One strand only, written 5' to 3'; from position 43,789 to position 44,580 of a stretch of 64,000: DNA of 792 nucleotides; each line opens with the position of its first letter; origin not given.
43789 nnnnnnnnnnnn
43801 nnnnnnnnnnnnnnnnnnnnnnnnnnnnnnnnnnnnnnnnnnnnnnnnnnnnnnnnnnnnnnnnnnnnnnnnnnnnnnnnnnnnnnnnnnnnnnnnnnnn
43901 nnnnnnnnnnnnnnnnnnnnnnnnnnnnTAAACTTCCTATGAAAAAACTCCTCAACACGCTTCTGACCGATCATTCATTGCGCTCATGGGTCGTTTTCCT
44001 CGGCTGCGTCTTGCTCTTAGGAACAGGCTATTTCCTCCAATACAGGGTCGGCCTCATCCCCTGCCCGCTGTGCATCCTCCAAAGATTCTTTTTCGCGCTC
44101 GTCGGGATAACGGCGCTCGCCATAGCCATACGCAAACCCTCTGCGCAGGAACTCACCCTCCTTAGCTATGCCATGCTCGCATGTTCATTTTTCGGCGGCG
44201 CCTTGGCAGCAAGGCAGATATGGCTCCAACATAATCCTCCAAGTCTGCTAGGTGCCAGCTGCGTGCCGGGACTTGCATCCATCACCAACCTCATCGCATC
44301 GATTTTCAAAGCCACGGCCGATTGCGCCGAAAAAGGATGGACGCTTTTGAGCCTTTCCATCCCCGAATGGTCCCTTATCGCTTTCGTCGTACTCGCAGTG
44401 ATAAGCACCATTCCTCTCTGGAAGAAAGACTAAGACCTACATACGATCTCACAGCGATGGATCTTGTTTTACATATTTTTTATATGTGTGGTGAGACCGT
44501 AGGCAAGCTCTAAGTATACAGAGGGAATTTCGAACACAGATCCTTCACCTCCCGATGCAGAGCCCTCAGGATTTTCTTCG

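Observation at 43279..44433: Alternative oxidase gene immediately followed by dsbB: a minimal quinol-to-O2 sink for disulfide bond formation?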

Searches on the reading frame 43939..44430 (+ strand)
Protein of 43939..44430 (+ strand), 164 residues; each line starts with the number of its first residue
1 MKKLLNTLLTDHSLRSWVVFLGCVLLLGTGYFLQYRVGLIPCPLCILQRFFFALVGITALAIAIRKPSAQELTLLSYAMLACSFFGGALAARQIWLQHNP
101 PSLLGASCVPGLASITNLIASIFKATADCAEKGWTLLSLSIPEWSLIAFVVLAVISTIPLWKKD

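Call 3: search_protein_families(library=pfam, proteins=[window:43939-44430:+], max_evalue=0.01)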
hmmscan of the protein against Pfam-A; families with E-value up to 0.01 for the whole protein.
window:43939-44430:+ (164 aa): 1 family
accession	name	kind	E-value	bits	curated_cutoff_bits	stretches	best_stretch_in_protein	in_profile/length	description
PF02600.21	DsbB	-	1.2e-32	113.8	22.1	1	17-157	6-146/148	Disulfide bond formation protein DsbB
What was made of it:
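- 43939..44433 (+): DsbB (type 1, proteobacterial-like), 164 aa. Four-TM thiol:quinone oxidoreductase with C42-P-L-C45, R49, C108 and C129. Pfam DsbB 113.8 bits (call 3).
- On DsbB (Pfam PF02600, thiol:quinone oxidoreductase): 113.8 bits against 22.1, profile positions 6-146 of 148 (call 3).
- Checked: Pfam PF02600 scores 113.8 bits against a cut-off of 22.1 (call 3).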

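Call 4: search_protein_families(library=ncbifam, proteins=[window:43939-44430:+], max_evalue=0.01)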
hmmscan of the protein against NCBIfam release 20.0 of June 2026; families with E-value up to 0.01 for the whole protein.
window:43939-44430:+ (164 aa): 4 families
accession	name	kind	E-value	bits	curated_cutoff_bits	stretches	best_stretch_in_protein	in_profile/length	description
NF003354.0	PRK04388.1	equivalog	9.1e-23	81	168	1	16-157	12-159/172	disulfide bond formation protein B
NF002552.0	PRK02110.1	equivalog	9e-22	77.6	138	1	15-163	12-164/169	disulfide bond formation protein B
NF002485.0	PRK01749.1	equivalog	1.9e-16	60.5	157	1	13-158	11-160/177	disulfide bond formation protein DsbB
NF002849.0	PRK03113.1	subfamily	0.0065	16.6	124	0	14-90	12-80/139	disulfide oxidoreductase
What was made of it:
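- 43939..44433 (+): Below NCBIfam equivalog cut-offs (81 bits against 168, call 4), so it is divergent.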

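Call 6: search_solved_structures(query=window:43939-44430:+, max_evalue=0.01, show_alignments=2)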
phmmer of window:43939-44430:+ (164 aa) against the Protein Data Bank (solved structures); distinct sequences matched with E-value up to 0.01: 5.
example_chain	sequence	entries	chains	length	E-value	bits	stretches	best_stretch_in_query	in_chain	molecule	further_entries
3e9j_C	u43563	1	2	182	6.6e-09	39.2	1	16-158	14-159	Thiol/disulfide oxidoreductase DsbB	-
6wvf_A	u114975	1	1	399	2.4e-08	37.4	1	16-158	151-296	Green fluorescent protein,Disulfide bond formation protein B,Green fluorescent protein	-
2k73_A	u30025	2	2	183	9.1e-08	35.5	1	16-158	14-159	Disulfide bond formation protein B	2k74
2ltq_A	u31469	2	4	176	1.1e-07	35.3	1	16-158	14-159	Disulfide bond formation protein B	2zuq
2hi7_B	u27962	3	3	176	1.1e-07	35.2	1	16-158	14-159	Disulfide bond formation protein B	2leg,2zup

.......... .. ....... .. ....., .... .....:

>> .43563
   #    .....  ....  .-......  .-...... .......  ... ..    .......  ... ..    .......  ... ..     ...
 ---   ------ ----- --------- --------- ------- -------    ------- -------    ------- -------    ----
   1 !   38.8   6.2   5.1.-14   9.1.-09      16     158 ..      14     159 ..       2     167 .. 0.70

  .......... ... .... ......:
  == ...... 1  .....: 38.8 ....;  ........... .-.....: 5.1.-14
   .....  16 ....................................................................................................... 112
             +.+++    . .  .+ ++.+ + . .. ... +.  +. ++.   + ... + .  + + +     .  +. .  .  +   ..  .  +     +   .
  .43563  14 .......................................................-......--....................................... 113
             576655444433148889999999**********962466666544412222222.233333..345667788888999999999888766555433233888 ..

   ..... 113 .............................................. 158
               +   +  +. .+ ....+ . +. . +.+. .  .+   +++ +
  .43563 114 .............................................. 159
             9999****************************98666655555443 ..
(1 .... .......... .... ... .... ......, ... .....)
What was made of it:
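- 43939..44433 (+): E. coli DsbB structures at E 7e-9 to 1e-7 (call 6).
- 44062..44325 (+): Span of codons for the DsbB redox and quinone residues: C42 (44062), C45 (44071), R49 (44083), C108 (44260), C129 (44323). Alignment to E. coli DsbB, which covers the CxxC-xxx-R motif and the C-terminal Cys, in call 6.
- On DsbB (Pfam PF02600, thiol:quinone oxidaoreductase): The alignment to E. coli DsbB covers the CxxC-xxx-R motif and the C-terminal Cys (call 6).
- Checked: E about 1e-8 to E. coli DsbB structures (call 6).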

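Call 22: find_homologous_proteins(query=window:43939-44430:+, max_evalue=0.00001)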
Query window:43939-44430:+ (164 aa): 608 proteins with E <= 0.00001 among 1080 candidates; the best 120 are listed.
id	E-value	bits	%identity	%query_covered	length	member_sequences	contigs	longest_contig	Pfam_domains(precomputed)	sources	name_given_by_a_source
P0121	5.0e-101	354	100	100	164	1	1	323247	PF02600.22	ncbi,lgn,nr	ncbi:MAG: disulfide bond formation protein B [Candidatus Moranbacteria bacterium]|nr:disulfide bond 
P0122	2.5e-71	257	69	99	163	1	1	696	PF02600.22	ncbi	-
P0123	1.0e-64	235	65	98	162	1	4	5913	PF02600.22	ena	-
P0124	3.5e-64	234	65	99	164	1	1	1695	PF02600.22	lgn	-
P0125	3.6e-63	230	67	98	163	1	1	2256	PF02600.22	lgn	-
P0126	4.5e-61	224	65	99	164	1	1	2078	PF02600.22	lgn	-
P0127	1.4e-59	219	62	98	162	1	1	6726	PF02600.22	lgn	-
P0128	4.7e-59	217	65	95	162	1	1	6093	PF02600.22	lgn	-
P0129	7.9e-58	213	66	96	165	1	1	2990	PF02600.22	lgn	-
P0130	7.6e-53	197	55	99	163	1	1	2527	PF02600.22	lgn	-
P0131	1.7e-52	196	57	100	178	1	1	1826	PF02600.22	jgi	jgi:protein dithiol:quinone oxidoreductase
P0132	2.0e-49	186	55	98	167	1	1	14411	PF02600.22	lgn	-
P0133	2.2e-46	176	51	97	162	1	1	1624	PF02600.22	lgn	-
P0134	6.2e-45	171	59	77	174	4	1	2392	PF02600.22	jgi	jgi:disulfide bond formation protein DsbB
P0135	2.5e-36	143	61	61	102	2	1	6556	PF02600.22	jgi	-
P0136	4.8e-34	136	48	93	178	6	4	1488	PF02600.22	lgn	-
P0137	9.1e-33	132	46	90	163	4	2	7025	PF02600.22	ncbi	ncbi:Disulfide bond formation protein B [compost metagenome]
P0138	1.8e-32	131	47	90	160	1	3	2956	PF02600.22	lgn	-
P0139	2.6e-31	127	46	87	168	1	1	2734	PF02600.22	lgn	-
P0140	4.8e-30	123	46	90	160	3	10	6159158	PF02600.22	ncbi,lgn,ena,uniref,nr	ncbi:disulfide bond formation protein B [Pseudomonas sp. QE6]|uniref:disulfide bond formation protei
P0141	7.0e-30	122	45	90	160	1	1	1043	PF02600.22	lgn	-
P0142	1.5e-29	121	45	89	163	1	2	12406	PF02600.22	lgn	-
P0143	1.6e-29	121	45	84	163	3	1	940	PF02600.22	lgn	-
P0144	5.4e-29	119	43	95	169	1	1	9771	PF02600.22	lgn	-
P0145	5.6e-29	119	50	80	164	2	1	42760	PF02600.22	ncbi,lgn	-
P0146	5.7e-29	119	46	84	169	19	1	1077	PF02600.22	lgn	-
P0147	2.0e-28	117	43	90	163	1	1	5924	PF02600.22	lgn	-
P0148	6.1e-28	116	43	96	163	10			PF02600.22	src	-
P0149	1.3e-27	115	43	94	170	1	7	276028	PF02600.22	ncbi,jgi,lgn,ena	jgi:disulfide bond formation protein DsbB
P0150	1.4e-27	115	44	77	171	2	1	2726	PF02600.22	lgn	-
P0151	2.2e-27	114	42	96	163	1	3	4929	PF02600.22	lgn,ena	-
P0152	3.1e-27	114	41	86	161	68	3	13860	PF02600.22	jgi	-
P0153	3.4e-27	113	43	88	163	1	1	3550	PF02600.22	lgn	-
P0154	8.0e-27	112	42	90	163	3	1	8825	PF02600.22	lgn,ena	-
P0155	1.6e-26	111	44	82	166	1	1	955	PF02600.22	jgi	-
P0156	1.8e-26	111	41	84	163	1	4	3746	PF02600.22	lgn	-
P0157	2.0e-26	111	41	87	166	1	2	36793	PF02600.22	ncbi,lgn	-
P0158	2.3e-26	111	43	95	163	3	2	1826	PF02600.22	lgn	-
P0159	2.7e-26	110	42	88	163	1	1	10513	PF02600.22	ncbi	-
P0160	3.1e-26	110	42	88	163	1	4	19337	PF02600.22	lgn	-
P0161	3.1e-26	110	42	90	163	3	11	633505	PF02600.22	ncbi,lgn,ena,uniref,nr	ncbi:disulfide bond formation protein B [Pseudomonas indica]|uniref:Disulfide bond formation protein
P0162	3.5e-26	110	40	90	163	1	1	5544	PF02600.22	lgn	-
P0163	4.2e-26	110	43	86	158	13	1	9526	PF02600.22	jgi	-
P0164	4.6e-26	110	43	82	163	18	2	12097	PF02600.22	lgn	-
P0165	5.6e-26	109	41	83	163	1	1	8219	PF02600.22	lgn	-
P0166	6.3e-26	109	41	89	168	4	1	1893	PF02600.22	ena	-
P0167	1.3e-25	108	43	95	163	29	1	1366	PF02600.22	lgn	-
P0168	1.3e-25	108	39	90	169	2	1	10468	PF02600.22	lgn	-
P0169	1.5e-25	108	43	88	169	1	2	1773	PF02600.22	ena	-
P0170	1.8e-25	108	42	82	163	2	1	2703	PF02600.22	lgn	-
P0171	2.0e-25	108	42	85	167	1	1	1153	PF02600.22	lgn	-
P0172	2.6e-25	107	41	89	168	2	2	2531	PF02600.22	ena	-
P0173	2.9e-25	107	40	91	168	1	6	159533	PF02600.22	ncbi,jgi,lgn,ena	-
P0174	3.0e-25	107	40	96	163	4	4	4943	PF02600.22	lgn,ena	-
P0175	3.0e-25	107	43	85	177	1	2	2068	PF02600.22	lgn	-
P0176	4.6e-25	106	41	88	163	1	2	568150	PF02600.22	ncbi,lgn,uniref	ncbi:disulfide bond formation protein B [Pseudomonas sp. RL_15y_Pfl2_60]|uniref:disulfide bond forma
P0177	7.2e-25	106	43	84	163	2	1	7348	PF02600.22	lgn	-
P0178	9.1e-25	106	42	84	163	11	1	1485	PF02600.22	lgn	-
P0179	9.1e-25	106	44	81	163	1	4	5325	PF02600.22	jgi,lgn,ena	jgi:disulfide bond formation protein DsbB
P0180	9.8e-25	105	44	84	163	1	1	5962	PF02600.22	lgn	-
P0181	1.0e-24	105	44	84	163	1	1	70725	PF02600.22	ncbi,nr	ncbi:disulfide bond formation protein B [Pseudomonas stutzeri]|nr:disulfide bond formation protein B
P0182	1.1e-24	105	40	88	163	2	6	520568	PF02600.22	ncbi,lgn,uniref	ncbi:disulfide bond formation protein B [Pseudomonas sp. EL_65y_Pfl2_R95]|uniref:disulfide bond form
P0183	1.1e-24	105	41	84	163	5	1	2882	PF02600.22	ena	-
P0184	1.2e-24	105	41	88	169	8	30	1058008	PF02600.22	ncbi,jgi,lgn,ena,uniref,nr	ncbi:hypothetical protein LCGC14_0046940 [marine sediment metagenome]|uniref:Disulfide bond formatio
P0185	1.3e-24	105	41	95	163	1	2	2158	PF02600.22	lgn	-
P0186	1.5e-24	105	41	95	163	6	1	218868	PF02600.22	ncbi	-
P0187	1.5e-24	105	43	88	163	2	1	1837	PF02600.22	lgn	-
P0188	1.6e-24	105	41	84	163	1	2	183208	PF02600.22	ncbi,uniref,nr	ncbi:disulfide bond formation protein B [Pseudomonas sp. MAP12]|uniref:Disulfide bond formation prot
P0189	1.7e-24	105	44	82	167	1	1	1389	PF02600.22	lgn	-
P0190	1.9e-24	104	40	90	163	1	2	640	PF02600.22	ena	-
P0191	2.0e-24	104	38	88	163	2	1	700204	PF02600.22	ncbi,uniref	ncbi:disulfide bond formation protein B [Pseudomonas sp. NPDC078700]|uniref:disulfide bond formation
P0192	2.0e-24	104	42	70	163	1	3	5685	PF02600.22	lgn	-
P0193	2.4e-24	104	43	84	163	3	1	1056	PF02600.22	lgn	-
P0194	2.9e-24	104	41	84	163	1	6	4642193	PF02600.22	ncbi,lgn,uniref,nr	ncbi:disulfide bond formation protein B [Pseudomonas oryzae]|uniref:Disulfide bond formation protein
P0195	3.0e-24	104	43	82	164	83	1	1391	PF02600.22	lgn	-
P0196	3.6e-24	104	40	81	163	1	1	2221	PF02600.22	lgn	-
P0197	3.9e-24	103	41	88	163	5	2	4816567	PF02600.22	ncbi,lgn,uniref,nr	ncbi:disulfide bond formation protein B [Pseudomonas segetis]|uniref:Disulfide bond formation protei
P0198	4.3e-24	103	42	96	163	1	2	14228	PF02600.22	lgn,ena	-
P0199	5.3e-24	103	40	84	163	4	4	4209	PF02600.22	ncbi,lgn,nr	ncbi:MAG TPA: disulfide bond formation protein B [Pseudomonas sp.]|nr:disulfide bond formation prote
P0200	6.3e-24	103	40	95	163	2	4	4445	PF02600.22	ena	-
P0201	6.7e-24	103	38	96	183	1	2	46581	PF02600.22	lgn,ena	-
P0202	6.9e-24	103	40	81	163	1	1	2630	PF02600.22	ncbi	-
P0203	8.7e-24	102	40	95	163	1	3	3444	PF02600.22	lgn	-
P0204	9.7e-24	102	40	96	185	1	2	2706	PF02600.22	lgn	-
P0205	1.1e-23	102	37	95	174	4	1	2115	PF02600.22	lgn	-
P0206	1.2e-23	102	42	88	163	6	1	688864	PF02600.22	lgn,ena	-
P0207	1.5e-23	102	41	87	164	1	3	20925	PF02600.22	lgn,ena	-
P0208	1.6e-23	101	38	95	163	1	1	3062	PF02600.22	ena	-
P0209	1.7e-23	101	41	80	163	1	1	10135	PF02600.22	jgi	jgi:disulfide bond formation protein DsbB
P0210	1.8e-23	101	39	80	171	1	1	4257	PF02600.22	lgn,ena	-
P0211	2.0e-23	101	43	82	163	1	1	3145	PF02600.22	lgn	-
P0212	2.1e-23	101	38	85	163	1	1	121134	PF02600.22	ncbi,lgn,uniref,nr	ncbi:disulfide bond formation protein B [Zestomonas carbonaria]|uniref:Disulfide bond formation prot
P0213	2.3e-23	101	40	81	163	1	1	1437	PF02600.22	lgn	-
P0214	3.4e-23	100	41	88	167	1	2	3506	PF02600.22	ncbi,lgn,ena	-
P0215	3.7e-23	100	43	82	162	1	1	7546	PF02600.22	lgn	-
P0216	4.2e-23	100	43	87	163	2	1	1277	PF02600.22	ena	-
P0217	4.2e-23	100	40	84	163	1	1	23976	PF02600.22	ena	-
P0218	4.5e-23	100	39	85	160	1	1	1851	PF02600.22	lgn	-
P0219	4.5e-23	100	39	88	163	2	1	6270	PF02600.22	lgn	-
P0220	4.7e-23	100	38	99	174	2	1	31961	PF02600.22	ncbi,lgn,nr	ncbi:MAG: disulfide bond formation protein B [Sideroxyarcus sp.]|nr:disulfide bond formation protein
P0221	5.2e-23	100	44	82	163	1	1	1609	PF02600.22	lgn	-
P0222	5.5e-23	100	40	82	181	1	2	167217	PF02600.22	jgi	jgi:disulfide bond formation protein DsbB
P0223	5.7e-23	100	39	85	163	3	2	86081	PF02600.22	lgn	-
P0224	6.8e-23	99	42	88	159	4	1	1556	PF02600.22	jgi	jgi:disulfide bond formation protein DsbB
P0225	6.9e-23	99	42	77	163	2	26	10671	PF02600.22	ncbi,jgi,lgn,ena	jgi:disulfide bond formation protein DsbB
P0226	7.0e-23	99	36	93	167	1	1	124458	PF02600.22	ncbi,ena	-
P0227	7.8e-23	99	41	87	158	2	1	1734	PF02600.22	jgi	jgi:disulfide bond formation protein DsbB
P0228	8.1e-23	99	39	88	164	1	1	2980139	PF02600.22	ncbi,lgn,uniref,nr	ncbi:disulfide bond formation protein B [Pseudomonas cavernicola]|uniref:Disulfide bond formation pr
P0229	1.1e-22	99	37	88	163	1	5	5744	PF02600.22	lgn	-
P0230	1.3e-22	99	40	80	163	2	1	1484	PF02600.22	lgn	-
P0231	1.4e-22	98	40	81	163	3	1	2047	PF02600.22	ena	-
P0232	1.7e-22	98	38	88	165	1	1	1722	PF02600.22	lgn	-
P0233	1.7e-22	98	42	77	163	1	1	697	PF02600.22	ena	-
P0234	2.5e-22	98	38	79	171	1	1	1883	PF02600.22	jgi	jgi:disulfide bond formation protein DsbB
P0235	2.5e-22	98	38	90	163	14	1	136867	PF02600.22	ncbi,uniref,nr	ncbi:disulfide bond formation protein B [Metapseudomonas otitidis]|uniref:disulfide bond formation p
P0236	3.8e-22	97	37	90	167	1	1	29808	PF02600.22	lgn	-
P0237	4.3e-22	97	39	90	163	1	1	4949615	PF02600.22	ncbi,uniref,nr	ncbi:disulfide bond formation protein B [Pseudomonas cavernae]|uniref:Disulfide bond formation prote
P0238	4.4e-22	97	41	77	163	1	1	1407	PF02600.22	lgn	-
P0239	5.2e-22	97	38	88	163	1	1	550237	PF02600.22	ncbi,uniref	ncbi:disulfide bond formation protein B [Pseudomonas sp. GCM10022186]|uniref:disulfide bond formatio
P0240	5.4e-22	96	39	90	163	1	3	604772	PF02600.22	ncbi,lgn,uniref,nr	ncbi:disulfide bond formation protein B [Pseudomonas sp. zfem003]|uniref:disulfide bond formation pr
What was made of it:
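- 43939..44433 (+): Nearest non-CPR relatives are Pseudomonas DsbB at 40-48% identity (call 22).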

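Call 57: find_related_loci(query=window:43939-44430:+, collection=metagenome_contigs, flank=6000)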
Query window:43939-44430:+ (164 aa) in metagenome_contigs; peptide patterns used: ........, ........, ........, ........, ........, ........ (x = any residue, [..] = any of these).
300 stretches matched a pattern; 34 encode a relative of the query (tblastn E <= 1e-3); 34 distinct loci.
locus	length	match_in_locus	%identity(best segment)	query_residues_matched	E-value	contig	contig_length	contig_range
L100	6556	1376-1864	65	3-164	5e-71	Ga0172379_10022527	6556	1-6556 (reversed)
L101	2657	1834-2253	43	19-154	3e-29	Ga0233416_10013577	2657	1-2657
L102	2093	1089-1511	41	23-162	9e-29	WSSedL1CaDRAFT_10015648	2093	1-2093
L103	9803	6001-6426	37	20-154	7e-28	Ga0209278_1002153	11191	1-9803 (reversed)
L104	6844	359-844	35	4-162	1e-27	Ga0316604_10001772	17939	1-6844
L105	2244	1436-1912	38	7-162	1e-26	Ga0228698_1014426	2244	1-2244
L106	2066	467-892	37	20-154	2e-26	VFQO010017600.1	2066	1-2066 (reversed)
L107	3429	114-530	38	23-154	4e-25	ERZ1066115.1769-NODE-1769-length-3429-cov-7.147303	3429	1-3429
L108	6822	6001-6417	37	23-154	6e-25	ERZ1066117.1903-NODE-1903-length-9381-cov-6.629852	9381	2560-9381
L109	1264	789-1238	37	18-162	4e-25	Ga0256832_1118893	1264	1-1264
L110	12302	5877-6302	35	20-154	1e-24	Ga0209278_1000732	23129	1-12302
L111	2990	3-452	38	20-163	2e-24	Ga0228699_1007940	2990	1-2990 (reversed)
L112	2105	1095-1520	40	20-156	2e-24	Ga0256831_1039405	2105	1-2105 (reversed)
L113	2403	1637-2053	35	23-154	2e-24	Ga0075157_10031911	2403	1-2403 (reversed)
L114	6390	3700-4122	40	11-152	4e-24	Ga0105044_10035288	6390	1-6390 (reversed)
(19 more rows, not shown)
